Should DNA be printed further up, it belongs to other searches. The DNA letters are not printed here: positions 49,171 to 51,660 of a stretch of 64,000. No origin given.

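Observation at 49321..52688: Orphan two-gene VirB3(PrgI)-like / VirB4-like cassette embedded among housekeeping genes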

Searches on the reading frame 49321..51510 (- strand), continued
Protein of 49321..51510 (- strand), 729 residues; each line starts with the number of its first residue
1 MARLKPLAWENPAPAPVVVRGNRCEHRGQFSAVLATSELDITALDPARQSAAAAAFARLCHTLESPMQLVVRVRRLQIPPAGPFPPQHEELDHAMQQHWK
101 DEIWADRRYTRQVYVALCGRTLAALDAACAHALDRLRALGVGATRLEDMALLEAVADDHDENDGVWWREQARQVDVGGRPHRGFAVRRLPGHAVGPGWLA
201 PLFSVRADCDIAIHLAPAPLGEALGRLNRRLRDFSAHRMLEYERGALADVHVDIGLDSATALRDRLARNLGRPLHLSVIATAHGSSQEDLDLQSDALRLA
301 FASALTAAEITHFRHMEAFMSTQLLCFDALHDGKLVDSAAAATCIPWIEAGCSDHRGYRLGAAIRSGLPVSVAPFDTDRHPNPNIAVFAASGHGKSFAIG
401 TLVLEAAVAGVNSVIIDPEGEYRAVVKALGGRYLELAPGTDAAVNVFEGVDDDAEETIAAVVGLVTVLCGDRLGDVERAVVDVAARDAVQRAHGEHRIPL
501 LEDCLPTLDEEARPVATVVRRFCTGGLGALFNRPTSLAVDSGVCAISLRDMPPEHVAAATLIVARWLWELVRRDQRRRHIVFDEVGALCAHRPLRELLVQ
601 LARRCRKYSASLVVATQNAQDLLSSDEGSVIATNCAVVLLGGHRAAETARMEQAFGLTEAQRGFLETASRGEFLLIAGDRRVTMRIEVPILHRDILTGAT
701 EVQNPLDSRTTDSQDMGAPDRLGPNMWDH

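Call 57: find_encoding_contigs(protein=P0267, flank=10000, max_places=2)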
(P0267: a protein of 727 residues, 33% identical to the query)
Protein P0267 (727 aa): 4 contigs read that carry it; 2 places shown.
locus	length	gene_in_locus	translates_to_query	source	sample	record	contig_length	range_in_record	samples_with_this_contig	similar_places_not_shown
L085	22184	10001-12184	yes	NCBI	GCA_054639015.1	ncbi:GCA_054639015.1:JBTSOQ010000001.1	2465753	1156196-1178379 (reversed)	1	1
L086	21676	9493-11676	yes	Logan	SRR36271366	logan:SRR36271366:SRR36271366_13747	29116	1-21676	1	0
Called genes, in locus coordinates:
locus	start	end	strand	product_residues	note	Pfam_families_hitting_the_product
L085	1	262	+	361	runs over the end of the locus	PF00180:Iso_dh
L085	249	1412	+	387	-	PF00390:malic, PF03949:Malic_M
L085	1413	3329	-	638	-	PF02653:BPD_transp_2, PF00005:ABC_tran, PF13304:AAA_21 (faint)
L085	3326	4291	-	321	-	PF02653:BPD_transp_2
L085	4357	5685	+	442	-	-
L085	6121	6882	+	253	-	PF00378:ECH_1, PF16113:ECH_2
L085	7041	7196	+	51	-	-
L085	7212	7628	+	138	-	-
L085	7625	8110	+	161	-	PF13400:Tad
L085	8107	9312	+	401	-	PF00801:PKD (faint)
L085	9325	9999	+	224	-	PF08666:SAF (faint), PF16976:RcpC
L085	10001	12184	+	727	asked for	PF19044:P-loop_TraG (faint), PF01935:DUF87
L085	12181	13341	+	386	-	PF16983:MFS_MOT1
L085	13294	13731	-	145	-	PF01590:GAF, PF13185:GAF_2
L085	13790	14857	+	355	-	PF00768:Peptidase_S11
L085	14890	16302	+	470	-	PF03952:Enolase_N, PF00113:Enolase_C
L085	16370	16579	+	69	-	-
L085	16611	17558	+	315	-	PF00291:PALP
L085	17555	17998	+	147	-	PF01398:JAB (weak), PF14464:Prok-JAB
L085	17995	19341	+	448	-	PF00005:ABC_tran (faint), PF00350:Dynamin_N (faint), PF01926:MMR_HSR1, PF02421:FeoB_N (weak), PF01926:MMR_HSR1, PF02421:FeoB_N, PF00009:GTP_EFTU, PF14714:KH_dom-like, +2 more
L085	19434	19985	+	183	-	-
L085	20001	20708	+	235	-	PF00072:Response_reg, PF00486:Trans_reg_C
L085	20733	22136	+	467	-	PF00672:HAMP, PF00512:HisKA, PF02518:HATPase_c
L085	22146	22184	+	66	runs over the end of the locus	PF02597:ThiS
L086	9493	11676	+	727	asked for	PF19044:P-loop_TraG (faint), PF01935:DUF87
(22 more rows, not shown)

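Call 59: find_encoding_contigs(protein=P0399, flank=10000, max_places=1)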
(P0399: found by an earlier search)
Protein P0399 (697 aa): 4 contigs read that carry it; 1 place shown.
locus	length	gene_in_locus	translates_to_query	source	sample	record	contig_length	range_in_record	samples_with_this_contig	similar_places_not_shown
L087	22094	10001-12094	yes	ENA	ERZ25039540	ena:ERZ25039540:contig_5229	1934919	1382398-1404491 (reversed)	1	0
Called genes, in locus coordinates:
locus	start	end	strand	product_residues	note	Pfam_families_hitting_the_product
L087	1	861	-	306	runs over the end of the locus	PF00535:Glycos_transf_2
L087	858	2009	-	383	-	PF13440:Polysacc_synt_3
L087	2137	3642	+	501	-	-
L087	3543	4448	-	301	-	-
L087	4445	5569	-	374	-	PF13489:Methyltransf_23, PF07021:MetW, PF08241:Methyltransf_11, PF08242:Methyltransf_12, PF13649:Methyltransf_25, PF13847:Methyltransf_31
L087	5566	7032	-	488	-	PF02397:Bac_transf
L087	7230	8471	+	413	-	PF09594:GT87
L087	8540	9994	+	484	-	PF01656:CbiA (weak)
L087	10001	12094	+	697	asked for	PF01935:DUF87, PF10412:TrwB_AAD_bind (faint), PF12846:AAA_10 (faint), PF19044:P-loop_TraG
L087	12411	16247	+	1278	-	PF08471:Ribonuc_red_2_N, PF02867:Ribonuc_red_lgC, PF14890:Intein_splicing (weak), PF14528:LAGLIDADG_3, PF12637:TSCPD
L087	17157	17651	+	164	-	PF04542:Sigma70_r2, PF08281:Sigma70_r4_2, PF04545:Sigma70_r4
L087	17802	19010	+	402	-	-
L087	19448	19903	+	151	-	-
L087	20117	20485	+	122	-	-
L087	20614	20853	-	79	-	-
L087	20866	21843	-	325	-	PF03976:PPK2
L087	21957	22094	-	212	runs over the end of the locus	PF00440:TetR_N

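Call 60: find_encoding_contigs(protein=P0420, flank=10000, max_places=1)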
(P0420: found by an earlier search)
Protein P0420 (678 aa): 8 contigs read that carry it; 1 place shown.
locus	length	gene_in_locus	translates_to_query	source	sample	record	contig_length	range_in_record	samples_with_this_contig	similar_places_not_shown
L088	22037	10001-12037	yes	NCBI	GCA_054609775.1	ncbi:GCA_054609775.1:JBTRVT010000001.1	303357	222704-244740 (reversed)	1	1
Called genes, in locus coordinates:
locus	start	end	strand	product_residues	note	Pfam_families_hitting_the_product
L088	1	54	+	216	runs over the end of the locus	PF12804:NTP_transf_3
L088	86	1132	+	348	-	-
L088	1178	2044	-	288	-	PF01040:UbiA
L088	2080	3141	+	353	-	PF01208:URO-D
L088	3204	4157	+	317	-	PF05257:CHAP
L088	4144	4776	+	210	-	PF01464:SLT, PF06737:Transglycosylas (weak)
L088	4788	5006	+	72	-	-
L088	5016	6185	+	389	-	PF04389:Peptidase_M28 (weak), PF01546:Peptidase_M20, PF07687:M20_dimer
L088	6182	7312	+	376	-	PF02746:MR_MLE_N, PF13378:MR_MLE_C, PF26685:DUF8230_C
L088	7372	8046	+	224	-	-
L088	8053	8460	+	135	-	-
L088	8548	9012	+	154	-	-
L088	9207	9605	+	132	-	PF02152:FolB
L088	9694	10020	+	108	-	-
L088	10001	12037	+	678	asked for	PF01935:DUF87 (weak), PF19044:P-loop_TraG (weak), PF12846:AAA_10 (faint)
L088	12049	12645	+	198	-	-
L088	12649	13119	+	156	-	PF02580:Tyr_Deacylase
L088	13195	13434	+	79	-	-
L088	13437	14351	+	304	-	PF19590:TrbL_3, PF19597:TrbL_4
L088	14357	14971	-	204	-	-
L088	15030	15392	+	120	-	-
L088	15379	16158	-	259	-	PF06271:RDD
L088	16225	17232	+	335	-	PF28475:DUF8413, PF01944:SpoIIM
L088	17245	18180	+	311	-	PF02401:LYTB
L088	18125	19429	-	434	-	PF01882:DUF58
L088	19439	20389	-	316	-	PF20030:bpMoxR, PF00493:MCM (weak), PF07726:AAA_3, PF07728:AAA_5, PF17863:AAA_lid_2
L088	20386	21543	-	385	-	PF14258:DUF4350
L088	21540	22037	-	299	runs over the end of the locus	PF13559:DUF4129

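Call 62: search_protein_families(library=pfam, proteins=[L088:9694-10020:+, L088:12049-12645:+, L088:13195-13434:+, L088:13437-14351:+, L088:4788-5006:+, L088:7372-8046:+, L088:8053-8460:+, L088:8548-9012:+, L085:7041-7196:+, L085:7212-7628:+], max_evalue=0.1)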
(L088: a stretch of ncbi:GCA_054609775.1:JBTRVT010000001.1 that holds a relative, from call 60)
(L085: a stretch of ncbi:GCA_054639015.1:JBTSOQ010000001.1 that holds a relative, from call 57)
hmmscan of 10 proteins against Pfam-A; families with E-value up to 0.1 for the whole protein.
L088:9694-10020:+ (108 aa): 0 families

L088:12049-12645:+ (198 aa): 0 families

L088:13195-13434:+ (79 aa): 0 families

L088:13437-14351:+ (304 aa): 1 family
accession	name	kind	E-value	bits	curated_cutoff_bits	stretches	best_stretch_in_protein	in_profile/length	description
PF19597.4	TrbL_4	-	1.4e-09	38.2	27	1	66-276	45-245/276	Conjugal transfer protein TrbL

L088:4788-5006:+ (72 aa): 0 families

L088:7372-8046:+ (224 aa): 0 families

L088:8053-8460:+ (135 aa): 1 family
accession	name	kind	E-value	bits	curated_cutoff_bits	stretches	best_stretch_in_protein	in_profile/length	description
PF05422.17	SIN1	-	0.0054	17.7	27.5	1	3-29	88-114/140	Stress-activated map kinase interacting protein 1 (SIN1)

L088:8548-9012:+ (154 aa): 0 families

L085:7041-7196:+ (51 aa): 1 family
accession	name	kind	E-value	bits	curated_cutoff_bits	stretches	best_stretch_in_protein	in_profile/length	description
PF14029.11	DUF4244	-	0.018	14.9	27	1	3-31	7-37/54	Protein of unknown function (DUF4244)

L085:7212-7628:+ (138 aa): 1 family
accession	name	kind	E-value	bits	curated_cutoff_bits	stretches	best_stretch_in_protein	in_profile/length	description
PF07811.17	TadE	-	0.0043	17.6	22.9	1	27-59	11-43/43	TadE-like protein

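Call 67: search_protein_families(library=pfam, alignment_id=A5, max_evalue=0.01)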
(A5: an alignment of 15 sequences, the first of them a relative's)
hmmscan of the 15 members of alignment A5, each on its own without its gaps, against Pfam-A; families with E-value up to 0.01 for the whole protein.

A. member 1, L006:9077-9565:+ (162 aa): 1 family
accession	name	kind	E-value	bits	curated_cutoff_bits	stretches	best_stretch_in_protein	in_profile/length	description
PF12666.12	PrgI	-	8.2e-08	33.1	27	1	4-79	1-78/91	PrgI family protein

B. families by the number of members that match (of 15 scanned): 1 family
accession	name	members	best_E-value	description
PF12666.12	PrgI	14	8.1e-08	PrgI family protein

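Call 78: search_protein_families(library=padloc, proteins=[window:49321-51510:-], max_evalue=0.01)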
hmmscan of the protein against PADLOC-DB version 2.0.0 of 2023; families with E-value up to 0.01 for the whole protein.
window:49321-51510:- (729 aa): 4 families
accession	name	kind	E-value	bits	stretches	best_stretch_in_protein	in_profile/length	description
PDLC04140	mad8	-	1e-17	62.7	1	371-690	16-301/314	mads_8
PDLC04103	HerA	-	4e-07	26.7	1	385-426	175-216/579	-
PDLC04102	HerA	-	1.5e-05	21.5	1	536-619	460-553/654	-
PDLC01055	HerA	-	1.8e-05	21.7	1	594-675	439-511/532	Type III coevolved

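Call 79: search_protein_families(library=phrogs, proteins=[window:49321-51510:-], max_evalue=0.001)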
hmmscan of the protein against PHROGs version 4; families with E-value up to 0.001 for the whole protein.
window:49321-51510:- (729 aa): 3 families
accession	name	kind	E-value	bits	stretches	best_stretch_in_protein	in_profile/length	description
phrog_2666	-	head and packaging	5.2e-13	49.5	1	174-425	135-364/555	terminase large subunit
phrog_7035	-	unknown function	6.9e-07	29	0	385-429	214-260/969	-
phrog_5156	-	unknown function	0.00052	19.2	0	561-643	639-723/824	-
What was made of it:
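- Tried and rejected: PADLOC and PHROGs gave only generic P-loop hits (calls 78, 79), so I rejected a defence or phage origin.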

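Call 80: find_encoding_contigs(protein=P0003, flank=10000, max_places=1)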
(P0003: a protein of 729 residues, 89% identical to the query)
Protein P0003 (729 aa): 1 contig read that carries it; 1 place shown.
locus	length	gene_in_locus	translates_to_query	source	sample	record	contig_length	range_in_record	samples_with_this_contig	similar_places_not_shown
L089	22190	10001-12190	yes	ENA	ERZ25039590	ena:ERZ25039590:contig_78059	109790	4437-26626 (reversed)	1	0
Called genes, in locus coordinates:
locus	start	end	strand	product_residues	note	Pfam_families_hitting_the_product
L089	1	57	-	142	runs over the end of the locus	-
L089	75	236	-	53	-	-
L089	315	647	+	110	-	-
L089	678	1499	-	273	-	PF13384:HTH_23, PF13518:HTH_28, PF13551:HTH_29, PF13565:HTH_32, PF00665:rve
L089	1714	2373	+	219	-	-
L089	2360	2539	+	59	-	PF03061:4HBT, PF13622:4HBT_3 (weak)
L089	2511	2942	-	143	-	-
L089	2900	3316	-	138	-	PF07332:Phage_holin_3_6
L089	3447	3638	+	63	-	-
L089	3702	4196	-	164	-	PF00982:Glyco_transf_20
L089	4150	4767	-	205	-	PF00982:Glyco_transf_20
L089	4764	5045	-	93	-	PF00982:Glyco_transf_20 (weak)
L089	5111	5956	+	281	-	PF00561:Abhydrolase_1, PF12146:Hydrolase_4, PF12697:Abhydrolase_6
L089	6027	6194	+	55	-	-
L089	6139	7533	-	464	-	PF00171:Aldedh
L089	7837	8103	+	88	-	-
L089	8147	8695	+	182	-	-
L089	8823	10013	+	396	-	PF01656:CbiA, PF10609:ParA, PF13614:AAA_31 (weak)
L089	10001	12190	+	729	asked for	PF01935:DUF87 (weak), PF19044:P-loop_TraG (weak), PF12846:AAA_10 (faint)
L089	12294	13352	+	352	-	PF08471:Ribonuc_red_2_N, PF00317:Ribonuc_red_lgN, PF02867:Ribonuc_red_lgC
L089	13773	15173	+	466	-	PF02867:Ribonuc_red_lgC, PF12637:TSCPD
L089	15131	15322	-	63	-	-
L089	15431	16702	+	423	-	PF01757:Acyl_transf_3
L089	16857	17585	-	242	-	PF02353:CMAS, PF05175:MTS, PF13489:Methyltransf_23, PF13847:Methyltransf_31, PF08241:Methyltransf_11, PF08242:Methyltransf_12, PF13649:Methyltransf_25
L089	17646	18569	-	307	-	-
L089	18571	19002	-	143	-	PF10604:Polyketide_cyc2, PF08327:AHSA1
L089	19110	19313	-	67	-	-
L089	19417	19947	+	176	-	PF00733:Asn_synthase, PF06508:QueC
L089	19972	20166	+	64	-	PF06508:QueC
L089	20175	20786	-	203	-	PF00440:TetR_N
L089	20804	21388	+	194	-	PF00106:adh_short, PF13561:adh_short_C2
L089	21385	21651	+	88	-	PF13561:adh_short_C2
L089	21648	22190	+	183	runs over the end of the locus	-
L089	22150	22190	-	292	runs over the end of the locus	PF20628:Dyp_perox_C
